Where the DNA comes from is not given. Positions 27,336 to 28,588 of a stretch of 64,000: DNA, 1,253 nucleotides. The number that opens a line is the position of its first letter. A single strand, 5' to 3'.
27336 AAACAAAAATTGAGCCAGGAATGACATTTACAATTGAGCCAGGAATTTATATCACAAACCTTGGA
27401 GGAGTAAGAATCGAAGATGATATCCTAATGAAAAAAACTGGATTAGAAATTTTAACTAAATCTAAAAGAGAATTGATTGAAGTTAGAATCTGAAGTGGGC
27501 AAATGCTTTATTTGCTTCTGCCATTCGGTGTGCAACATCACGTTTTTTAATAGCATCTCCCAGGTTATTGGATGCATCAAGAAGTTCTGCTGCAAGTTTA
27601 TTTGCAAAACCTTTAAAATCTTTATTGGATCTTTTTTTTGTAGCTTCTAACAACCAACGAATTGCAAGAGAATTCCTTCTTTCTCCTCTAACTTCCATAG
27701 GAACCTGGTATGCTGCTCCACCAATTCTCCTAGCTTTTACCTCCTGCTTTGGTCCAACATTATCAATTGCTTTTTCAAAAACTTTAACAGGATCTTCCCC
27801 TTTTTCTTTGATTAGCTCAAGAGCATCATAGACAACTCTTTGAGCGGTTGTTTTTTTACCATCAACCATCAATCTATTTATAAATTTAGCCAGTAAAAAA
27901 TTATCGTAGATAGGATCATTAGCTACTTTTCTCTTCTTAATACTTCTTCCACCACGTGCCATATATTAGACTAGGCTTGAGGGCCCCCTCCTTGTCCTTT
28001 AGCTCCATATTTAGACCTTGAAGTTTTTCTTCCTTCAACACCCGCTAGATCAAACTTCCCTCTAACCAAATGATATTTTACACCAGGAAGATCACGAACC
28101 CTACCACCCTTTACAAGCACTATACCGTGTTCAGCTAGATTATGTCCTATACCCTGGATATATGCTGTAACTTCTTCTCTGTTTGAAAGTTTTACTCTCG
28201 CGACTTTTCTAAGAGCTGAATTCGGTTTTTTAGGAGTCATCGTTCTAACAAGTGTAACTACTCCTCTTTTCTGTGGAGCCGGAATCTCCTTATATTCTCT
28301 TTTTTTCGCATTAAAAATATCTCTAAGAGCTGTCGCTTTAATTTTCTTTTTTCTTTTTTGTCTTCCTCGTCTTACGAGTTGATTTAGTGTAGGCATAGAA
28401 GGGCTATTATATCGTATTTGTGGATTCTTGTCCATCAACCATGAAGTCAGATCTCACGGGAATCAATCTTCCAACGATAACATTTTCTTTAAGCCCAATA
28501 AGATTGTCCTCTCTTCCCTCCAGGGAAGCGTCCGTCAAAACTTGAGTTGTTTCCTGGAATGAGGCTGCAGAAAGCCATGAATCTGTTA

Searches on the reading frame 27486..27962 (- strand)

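Call 81: search_protein_families(library=pfam, proteins=[window:27486-27962:-], max_evalue=0.00001)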
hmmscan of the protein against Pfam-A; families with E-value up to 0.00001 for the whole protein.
window:27486-27962:- (159 aa): 1 family
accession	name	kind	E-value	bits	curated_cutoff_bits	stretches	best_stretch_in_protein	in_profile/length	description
PF00177.27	Ribosomal_S7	-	8.6e-57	191.3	24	1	7-152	5-148/148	Ribosomal protein S7p/S5e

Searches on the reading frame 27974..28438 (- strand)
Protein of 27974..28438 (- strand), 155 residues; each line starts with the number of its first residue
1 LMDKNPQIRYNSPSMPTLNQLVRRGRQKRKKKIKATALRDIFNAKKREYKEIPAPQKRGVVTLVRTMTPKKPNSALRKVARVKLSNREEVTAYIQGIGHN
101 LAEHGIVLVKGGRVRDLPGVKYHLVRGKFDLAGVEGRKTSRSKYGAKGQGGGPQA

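Call 81: search_protein_families(library=pfam, proteins=[window:27974-28438:-], max_evalue=0.00001)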
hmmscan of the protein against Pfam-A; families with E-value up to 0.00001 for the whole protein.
window:27974-28438:- (155 aa): 1 family
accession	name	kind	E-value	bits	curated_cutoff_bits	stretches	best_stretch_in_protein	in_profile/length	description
PF00164.32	Ribosom_S12_S23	-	3.1e-31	107.8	22.3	1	54-143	11-104/110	Ribosomal protein S12/S23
